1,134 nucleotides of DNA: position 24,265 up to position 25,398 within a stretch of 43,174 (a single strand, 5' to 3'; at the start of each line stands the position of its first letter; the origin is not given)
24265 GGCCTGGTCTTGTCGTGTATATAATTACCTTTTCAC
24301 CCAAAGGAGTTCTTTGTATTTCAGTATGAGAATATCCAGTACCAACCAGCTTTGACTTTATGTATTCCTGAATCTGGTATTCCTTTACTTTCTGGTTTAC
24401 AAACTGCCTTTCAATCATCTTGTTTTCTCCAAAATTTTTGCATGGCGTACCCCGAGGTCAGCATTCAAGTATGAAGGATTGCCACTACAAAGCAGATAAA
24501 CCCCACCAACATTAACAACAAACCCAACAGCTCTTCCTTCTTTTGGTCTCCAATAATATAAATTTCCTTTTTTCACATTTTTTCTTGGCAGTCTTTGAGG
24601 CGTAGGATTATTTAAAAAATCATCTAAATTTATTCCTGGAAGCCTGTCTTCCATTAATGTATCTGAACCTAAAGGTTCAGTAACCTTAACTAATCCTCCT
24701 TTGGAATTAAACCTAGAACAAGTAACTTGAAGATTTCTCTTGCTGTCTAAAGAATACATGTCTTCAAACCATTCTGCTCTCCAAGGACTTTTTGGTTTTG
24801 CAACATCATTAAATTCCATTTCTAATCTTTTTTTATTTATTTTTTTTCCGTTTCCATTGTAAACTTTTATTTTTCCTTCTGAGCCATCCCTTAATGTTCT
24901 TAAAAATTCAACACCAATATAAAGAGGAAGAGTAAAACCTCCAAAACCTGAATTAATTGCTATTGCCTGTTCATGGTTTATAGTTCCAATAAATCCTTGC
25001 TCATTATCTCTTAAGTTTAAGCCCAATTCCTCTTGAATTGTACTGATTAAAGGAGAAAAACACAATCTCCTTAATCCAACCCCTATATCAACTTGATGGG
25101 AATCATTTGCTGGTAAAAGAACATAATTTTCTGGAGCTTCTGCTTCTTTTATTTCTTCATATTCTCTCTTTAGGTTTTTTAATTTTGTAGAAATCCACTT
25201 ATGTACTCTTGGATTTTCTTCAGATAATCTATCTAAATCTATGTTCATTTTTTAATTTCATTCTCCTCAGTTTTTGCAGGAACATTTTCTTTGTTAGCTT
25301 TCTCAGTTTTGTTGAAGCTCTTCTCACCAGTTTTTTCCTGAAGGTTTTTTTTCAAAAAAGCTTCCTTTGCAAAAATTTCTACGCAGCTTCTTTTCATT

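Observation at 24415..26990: Two paralogous unknown proteins wedged into the invariant L2-S19-L22-S3 block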

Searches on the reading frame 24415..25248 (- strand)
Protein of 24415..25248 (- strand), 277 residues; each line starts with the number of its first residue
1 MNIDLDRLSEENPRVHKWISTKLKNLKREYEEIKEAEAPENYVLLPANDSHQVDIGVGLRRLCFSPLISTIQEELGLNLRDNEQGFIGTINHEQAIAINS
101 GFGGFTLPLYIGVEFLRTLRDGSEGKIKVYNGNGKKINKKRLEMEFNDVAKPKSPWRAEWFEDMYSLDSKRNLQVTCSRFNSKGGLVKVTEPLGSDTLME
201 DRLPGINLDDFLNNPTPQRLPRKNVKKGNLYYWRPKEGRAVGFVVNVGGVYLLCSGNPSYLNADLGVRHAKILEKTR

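Call 4: search_protein_families(library=pfam, proteins=[window:24415-25248:-], max_evalue=1)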
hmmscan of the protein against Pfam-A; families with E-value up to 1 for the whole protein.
window:24415-25248:- (277 aa): 1 family
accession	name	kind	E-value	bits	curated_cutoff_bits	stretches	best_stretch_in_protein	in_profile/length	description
PF18975.6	DUF5711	-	0.033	13.8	26.3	1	110-149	247-285/344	Family of unknown function (DUF5711)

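Call 6: search_protein_families(library=ncbifam, proteins=[window:24415-25248:-], max_evalue=1)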
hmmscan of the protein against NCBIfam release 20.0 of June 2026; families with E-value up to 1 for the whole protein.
window:24415-25248:- (277 aa): 0 families

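Call 7: search_protein_families(library=phrogs, proteins=[window:24415-25248:-], max_evalue=1)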
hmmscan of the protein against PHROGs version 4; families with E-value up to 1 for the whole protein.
window:24415-25248:- (277 aa): 0 families

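Call 8: search_solved_structures(query=window:24415-25248:-, max_evalue=10)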
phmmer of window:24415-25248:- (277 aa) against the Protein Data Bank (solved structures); distinct sequences matched with E-value up to 10: 1.
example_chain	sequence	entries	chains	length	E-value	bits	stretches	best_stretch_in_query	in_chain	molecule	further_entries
9c14_A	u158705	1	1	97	0.93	11.7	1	107-160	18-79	Copper transport protein YcnJ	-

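Call 9: find_homologous_proteins(query=window:24415-25248:-, max_evalue=0.001)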
Query window:24415-25248:- (277 aa): 11 proteins with E <= 0.001 among 925 candidates.
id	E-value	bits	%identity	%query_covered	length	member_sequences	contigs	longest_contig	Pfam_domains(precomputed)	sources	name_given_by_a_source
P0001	2.0e-185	632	100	100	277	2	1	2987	-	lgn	-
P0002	1.6e-109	383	63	99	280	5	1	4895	-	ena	-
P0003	4.4e-49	185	44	85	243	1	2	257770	-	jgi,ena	jgi:hypothetical protein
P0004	7.5e-49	184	40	89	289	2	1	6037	-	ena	-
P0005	1.0e-35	141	37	84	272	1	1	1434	-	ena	-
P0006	3.8e-30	123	36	76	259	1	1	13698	-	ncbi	-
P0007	1.4e-28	118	33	83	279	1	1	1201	-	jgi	-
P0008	1.0e-19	89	41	44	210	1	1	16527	-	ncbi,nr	ncbi:hypothetical protein HY448_00670 [Candidatus Pacearchaeota archaeon]|nr:hypothetical protein [C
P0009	1.3e-19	88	46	47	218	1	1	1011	-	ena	-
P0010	4.6e-17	80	41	44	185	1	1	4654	-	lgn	-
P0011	7.8e-13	66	34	52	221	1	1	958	-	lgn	-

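Call 11: find_encoding_contigs(protein=P0003, flank=8000, max_places=4)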
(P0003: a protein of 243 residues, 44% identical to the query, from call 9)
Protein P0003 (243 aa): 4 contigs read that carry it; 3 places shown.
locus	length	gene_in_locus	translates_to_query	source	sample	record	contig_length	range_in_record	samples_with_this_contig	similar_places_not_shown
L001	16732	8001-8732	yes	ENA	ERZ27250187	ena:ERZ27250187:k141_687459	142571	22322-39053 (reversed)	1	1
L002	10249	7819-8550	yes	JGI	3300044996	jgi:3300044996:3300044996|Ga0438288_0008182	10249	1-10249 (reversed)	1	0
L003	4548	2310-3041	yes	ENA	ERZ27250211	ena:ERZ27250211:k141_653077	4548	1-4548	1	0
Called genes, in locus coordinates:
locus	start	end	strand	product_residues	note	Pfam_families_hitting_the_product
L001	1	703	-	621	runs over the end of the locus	PF01078:Mg_chelatase (faint), PF14532:Sigma54_activ_2 (faint), PF00004:AAA (faint), PF00158:Sigma54_activat, PF07728:AAA_5 (weak), PF20436:LonB_AAA-LID, PF05362:Lon_C, PF13541:ChlI, +1 more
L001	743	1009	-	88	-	PF05239:PRC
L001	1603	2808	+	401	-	PF01637:ATPase_2 (weak), PF13191:AAA_16, PF00004:AAA (weak), PF13401:AAA_22, PF22606:Cdc6-ORC-like_ATPase_lid (weak), PF22703:Cdc6_lid, PF09079:WHD_Cdc6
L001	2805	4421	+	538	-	PF01336:tRNA_anti-codon (weak), PF00149:Metallophos, PF04042:DNA_pol_E_B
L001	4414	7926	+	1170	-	PF03833:PolC_DP2_N, PF24844:PolC_DP2_central, PF24846:PolC_DP2_cat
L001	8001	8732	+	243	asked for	-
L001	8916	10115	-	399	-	PF01970:TctA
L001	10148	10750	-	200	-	PF00081:Sod_Fe_N, PF02777:Sod_Fe_C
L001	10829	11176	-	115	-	PF13742:tRNA_anti_2 (weak), PF01336:tRNA_anti-codon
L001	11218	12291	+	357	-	PF00579:tRNA-synt_1b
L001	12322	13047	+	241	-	PF00491:Arginase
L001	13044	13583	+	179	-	PF02834:LigT_PEase, PF13563:2_5_RNA_ligase2, PF02834:LigT_PEase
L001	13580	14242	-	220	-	PF02732:ERCC4, PF12826:HHH_2 (weak), PF14520:HHH_5 (weak)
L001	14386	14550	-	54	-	PF23477:zf_Tbcl_2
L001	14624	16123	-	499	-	PF00270:DEAD, PF04851:ResIII, PF18766:SWI2_SNF2, PF21210:RNA_helicase_helical, PF00271:Helicase_C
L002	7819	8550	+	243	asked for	-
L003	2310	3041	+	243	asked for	-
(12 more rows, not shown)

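Call 12: find_encoding_contigs(protein=P0008, flank=8000, max_places=4)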
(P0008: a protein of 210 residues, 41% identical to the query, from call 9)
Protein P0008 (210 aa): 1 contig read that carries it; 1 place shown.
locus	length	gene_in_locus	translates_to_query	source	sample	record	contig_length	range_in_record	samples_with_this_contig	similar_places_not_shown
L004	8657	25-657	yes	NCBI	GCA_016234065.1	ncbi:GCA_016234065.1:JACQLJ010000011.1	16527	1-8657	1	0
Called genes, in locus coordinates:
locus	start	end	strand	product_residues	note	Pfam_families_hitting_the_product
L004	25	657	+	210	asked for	-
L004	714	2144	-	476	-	PF00344:SecY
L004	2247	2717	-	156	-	PF00828:Ribosomal_L27A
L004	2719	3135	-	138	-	PF00327:Ribosomal_L30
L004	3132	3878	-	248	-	PF00333:Ribosomal_S5, PF03719:Ribosomal_S5_C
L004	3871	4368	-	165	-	PF17144:Ribosomal_L5e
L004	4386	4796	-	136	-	PF01280:Ribosomal_L19e, PF25476:Ribosomal_L19e_C (weak)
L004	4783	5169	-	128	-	PF01655:Ribosomal_L32e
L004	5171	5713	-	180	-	PF00347:Ribosomal_L6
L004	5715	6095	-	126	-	-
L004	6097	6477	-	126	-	PF00410:Ribosomal_S8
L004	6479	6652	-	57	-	PF00253:Ribosomal_S14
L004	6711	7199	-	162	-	PF00281:Ribosomal_L5, PF00673:Ribosomal_L5_C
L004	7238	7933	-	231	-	PF08071:RS4NT, PF00900:Ribosomal_S4e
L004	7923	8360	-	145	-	PF16906:Ribosomal_L26, PF00467:KOW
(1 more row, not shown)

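Call 23: search_solved_structures(query=A1, max_evalue=10, show_alignments=3)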
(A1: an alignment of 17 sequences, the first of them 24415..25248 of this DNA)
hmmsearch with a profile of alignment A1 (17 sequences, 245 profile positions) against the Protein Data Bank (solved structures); distinct sequences matched with E-value up to 10: 2.
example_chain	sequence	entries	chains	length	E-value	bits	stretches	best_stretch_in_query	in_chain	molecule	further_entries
1yxa_A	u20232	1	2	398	0.5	12.8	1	98-168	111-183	serine (or cysteine) proteinase inhibitor, clade A, member 3N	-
9his_H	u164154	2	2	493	0.78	12.2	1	11-102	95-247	DUF6242 domain-containing protein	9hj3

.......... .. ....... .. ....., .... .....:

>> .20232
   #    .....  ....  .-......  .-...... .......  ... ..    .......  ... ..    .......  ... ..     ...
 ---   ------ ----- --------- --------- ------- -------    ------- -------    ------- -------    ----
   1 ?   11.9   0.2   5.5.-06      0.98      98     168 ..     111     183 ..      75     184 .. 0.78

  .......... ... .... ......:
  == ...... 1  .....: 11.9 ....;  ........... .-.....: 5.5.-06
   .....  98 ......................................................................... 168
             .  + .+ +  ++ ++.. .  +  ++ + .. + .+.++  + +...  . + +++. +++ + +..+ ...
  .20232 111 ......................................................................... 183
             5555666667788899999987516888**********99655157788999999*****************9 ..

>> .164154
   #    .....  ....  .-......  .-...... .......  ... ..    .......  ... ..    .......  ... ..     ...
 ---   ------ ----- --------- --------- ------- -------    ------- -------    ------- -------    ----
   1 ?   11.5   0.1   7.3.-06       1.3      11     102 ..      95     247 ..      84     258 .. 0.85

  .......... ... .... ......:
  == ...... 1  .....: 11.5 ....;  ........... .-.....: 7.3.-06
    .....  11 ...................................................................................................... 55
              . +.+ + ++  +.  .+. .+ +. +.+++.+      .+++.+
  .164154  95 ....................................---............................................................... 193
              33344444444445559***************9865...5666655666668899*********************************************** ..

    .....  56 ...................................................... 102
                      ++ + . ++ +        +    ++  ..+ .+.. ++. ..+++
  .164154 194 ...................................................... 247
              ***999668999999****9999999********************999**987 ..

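Call 24: find_encoding_contigs(protein=P0002, flank=8000, max_places=3)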
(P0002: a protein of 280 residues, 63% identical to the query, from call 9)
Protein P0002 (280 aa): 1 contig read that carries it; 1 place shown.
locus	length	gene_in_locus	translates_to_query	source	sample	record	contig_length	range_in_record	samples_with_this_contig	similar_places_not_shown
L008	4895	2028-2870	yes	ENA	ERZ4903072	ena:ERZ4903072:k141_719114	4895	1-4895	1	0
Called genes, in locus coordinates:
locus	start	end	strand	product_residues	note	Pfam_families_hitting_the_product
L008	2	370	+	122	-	?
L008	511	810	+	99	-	PF02656:DUF202 (faint)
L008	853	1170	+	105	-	-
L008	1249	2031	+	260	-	PF01193:RNA_pol_L, PF01000:RNA_pol_A_bac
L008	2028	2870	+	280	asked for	-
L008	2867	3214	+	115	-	PF17135:Ribosomal_L18 (weak), PF00828:Ribosomal_L27A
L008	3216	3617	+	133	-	PF00572:Ribosomal_L13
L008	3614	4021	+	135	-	PF00380:Ribosomal_S9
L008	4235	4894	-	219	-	?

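Call 25: find_encoding_contigs(protein=P0004, flank=8000, max_places=3)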
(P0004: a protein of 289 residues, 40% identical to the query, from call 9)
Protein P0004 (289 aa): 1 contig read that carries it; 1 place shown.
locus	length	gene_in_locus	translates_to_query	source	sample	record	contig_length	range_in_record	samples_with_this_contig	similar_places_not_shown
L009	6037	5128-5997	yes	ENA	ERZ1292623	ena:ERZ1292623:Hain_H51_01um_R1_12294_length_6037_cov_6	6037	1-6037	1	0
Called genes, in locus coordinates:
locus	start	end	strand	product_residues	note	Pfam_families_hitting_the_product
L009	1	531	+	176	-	?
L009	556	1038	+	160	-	PF06271:RDD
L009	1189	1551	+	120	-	-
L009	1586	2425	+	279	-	PF01926:MMR_HSR1, PF02421:FeoB_N, PF02824:TGS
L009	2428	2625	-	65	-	-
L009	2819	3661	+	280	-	PF07992:Pyr_redox_2, PF13738:Pyr_redox_3, PF00070:Pyr_redox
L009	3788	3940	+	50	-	-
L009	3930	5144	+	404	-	PF07728:AAA_5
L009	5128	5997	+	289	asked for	-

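Call 26: find_encoding_contigs(protein=P0006, flank=8000, max_places=3)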
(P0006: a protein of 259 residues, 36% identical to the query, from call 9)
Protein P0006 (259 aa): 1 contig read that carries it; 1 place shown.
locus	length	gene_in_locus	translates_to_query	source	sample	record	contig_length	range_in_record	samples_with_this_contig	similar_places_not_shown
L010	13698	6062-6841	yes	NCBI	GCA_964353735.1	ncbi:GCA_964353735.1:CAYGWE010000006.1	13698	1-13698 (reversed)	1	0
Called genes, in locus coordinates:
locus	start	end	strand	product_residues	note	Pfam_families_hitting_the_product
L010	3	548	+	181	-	?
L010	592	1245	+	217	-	PF00227:Proteasome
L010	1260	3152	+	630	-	PF17214:KH_TffA, PF23023:Anti-Pycsar_Apyc1 (weak), PF00753:Lactamase_B, PF16661:Lactamase_B_6, PF12706:Lactamase_B_2, PF10996:Beta-Casp, PF07521:RMMBL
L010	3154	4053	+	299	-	PF06550:SPP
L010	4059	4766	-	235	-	PF00227:Proteasome (weak)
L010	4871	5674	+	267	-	PF01978:TrmB, PF11495:TrmB_EBD_N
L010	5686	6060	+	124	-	-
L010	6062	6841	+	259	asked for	-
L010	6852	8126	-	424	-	PF18144:SMODS (weak), PF01909:NTP_transf_2 (weak), PF09249:tRNA_NucTransf2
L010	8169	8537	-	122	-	PF09845:OapC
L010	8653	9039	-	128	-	PF09846:OapB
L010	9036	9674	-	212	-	PF00025:Arf (faint), PF03193:RsgA_GTPase (faint), PF01926:MMR_HSR1, PF02421:FeoB_N (weak), PF08477:Roc (faint), PF16897:MMR_HSR1_Xtn (weak), PF00009:GTP_EFTU (weak)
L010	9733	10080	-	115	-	PF02452:PemK_toxin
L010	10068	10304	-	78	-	PF24434:DUF7557 (weak)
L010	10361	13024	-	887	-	PF00801:PKD (weak), PF18911:PKD_4 (weak)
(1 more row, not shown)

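Call 29: find_related_loci(query=A1, collection=viral_contigs, flank=6000)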
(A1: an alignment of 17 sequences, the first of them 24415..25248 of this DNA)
Query A1 (277 aa) in viral_contigs; peptide patterns used: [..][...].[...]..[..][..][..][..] (x = any residue, [..] = any of these).
48 stretches matched a pattern, but none encodes a relative of the query by tblastn (E <= 1e-3).

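Call 30: predict_structure(alignment_id=A1)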
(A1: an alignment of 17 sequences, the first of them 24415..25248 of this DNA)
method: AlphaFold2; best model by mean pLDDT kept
length: 277 residues; sequences in the alignment: 17
mean_pLDDT: 90.3   pTM: 0.86
mean pLDDT of the five models: 90.3, 88.1, 86.4, 83.5, 82.4
residues with pLDDT >= 90: 171; 70-90: 98; 50-70: 5; < 50: 3
segments of 3 or more residues with pLDDT < 50: none
pLDDT, mean of each block of 10 residues (from residue 1): 75 87 83 82 93 93 86 87 77 91 93 97 98 95 94 86 97 97 94 97 96 96 97 97 92 92 81 68
secondary structure, 60 per line:
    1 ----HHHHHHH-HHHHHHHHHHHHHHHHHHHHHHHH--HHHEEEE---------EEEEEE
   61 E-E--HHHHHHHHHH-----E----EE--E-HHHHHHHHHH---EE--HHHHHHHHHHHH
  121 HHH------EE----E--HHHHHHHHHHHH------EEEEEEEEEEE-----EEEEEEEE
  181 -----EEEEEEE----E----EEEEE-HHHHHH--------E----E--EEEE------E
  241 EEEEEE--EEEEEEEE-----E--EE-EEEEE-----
elements in order: H5-11 H13-36 E42-45 E55-61 H66-75 H92-101 H109-123 H139-150 E157-167 E173-180 E186-192 E202-206 H208-213 E230-233 E240-246 E249-256 E268-272

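Call 32: fold_search(model_id=the predicted structure, library=pdb)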
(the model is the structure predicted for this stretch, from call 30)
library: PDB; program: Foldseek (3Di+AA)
matches with E <= 10: 612; with E <= 0.001: 0
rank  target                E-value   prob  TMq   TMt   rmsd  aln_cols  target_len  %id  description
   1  1e2v_A                1.3e-01  0.08  0.10  0.10  20.4       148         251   14  N153Q mutant of cytochrome f from Chlamydomonas reinhardtii (released 2000-08-04)
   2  1cfm_A                2.0e-01  0.07  0.10  0.11  20.3       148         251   14  CYTOCHROME F FROM CHLAMYDOMONAS REINHARDTII (released 1999-04-27)
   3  8fs6_G                2.1e-01  0.07  0.11  0.10  16.3       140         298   11  Structure of S. cerevisiae Rad24-RFC loading the 9-1-1 clamp onto a 10-nt gapped DNA in step 4 (partially closed 9-1-1 (released 2023-06-14)
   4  7odu_C                2.4e-01  0.35  0.25  0.47   8.2       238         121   10  Natural killer cell receptor NKR-P1B from Rattus norvegicus in complex with its cognate ligand Clr-11 (released 2022-06-01)
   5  8oks_A                2.4e-01  0.30  0.18  0.39  10.4       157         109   10  Crystal structure of Bdellovibrio bacteriovorus Bd2740 C-terminal domain (released 2023-10-25)
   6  4yli_D                2.5e-01  0.30  0.26  0.39  10.8       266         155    9  CL-K1 trimer (released 2015-04-08)
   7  8h4v_A                2.5e-01  0.21  0.25  0.40   9.8       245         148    8  Mincle CRD complex with PGL trisaccharide (released 2023-08-09)
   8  1e2w_A                2.5e-01  0.04  0.09  0.10  20.6       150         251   14  N168F mutant of cytochrome f from Chlamydomonas reinhardtii (released 2000-08-04)
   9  8w8t_A                2.7e-01  0.21  0.23  0.42  10.6       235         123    8  Crystal structure of human CLEC12A CRD (released 2024-03-06)
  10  1k9j_B                3.0e-01  0.25  0.21  0.39   7.5       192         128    9  Complex of DC-SIGNR and GlcNAc2Man3 (released 2001-12-21)
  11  6bbd_A                3.8e-01  0.21  0.24  0.38  11.2       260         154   10  Structure of N-glycosylated porcine surfactant protein-D complexed with glycerol (released 2018-05-23)
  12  4gk1_A                4.0e-01  0.28  0.24  0.43   7.9       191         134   10  Crystal structure of CD23 lectin domain mutant D270A (released 2013-06-26)
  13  6bbe_A                4.0e-01  0.18  0.23  0.35  11.1       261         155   10  Structure of N-glycosylated porcine surfactant protein-D (released 2018-05-23)
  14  2ox9_A                4.3e-01  0.35  0.25  0.47   9.2       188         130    8  Mouse Scavenger Receptor C-type Lectin carbohydrate-recognition domain. (released 2007-04-03)
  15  6nbm_A                4.3e-01  0.28  0.10  0.07   7.6        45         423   18  CRYSTAL STRUCTURE OF ENOLASE FROM LEGIONELLA PNEUMOPHILA BOUND TO PHOSPHATE AND MAGNESIUM (released 2019-01-09)
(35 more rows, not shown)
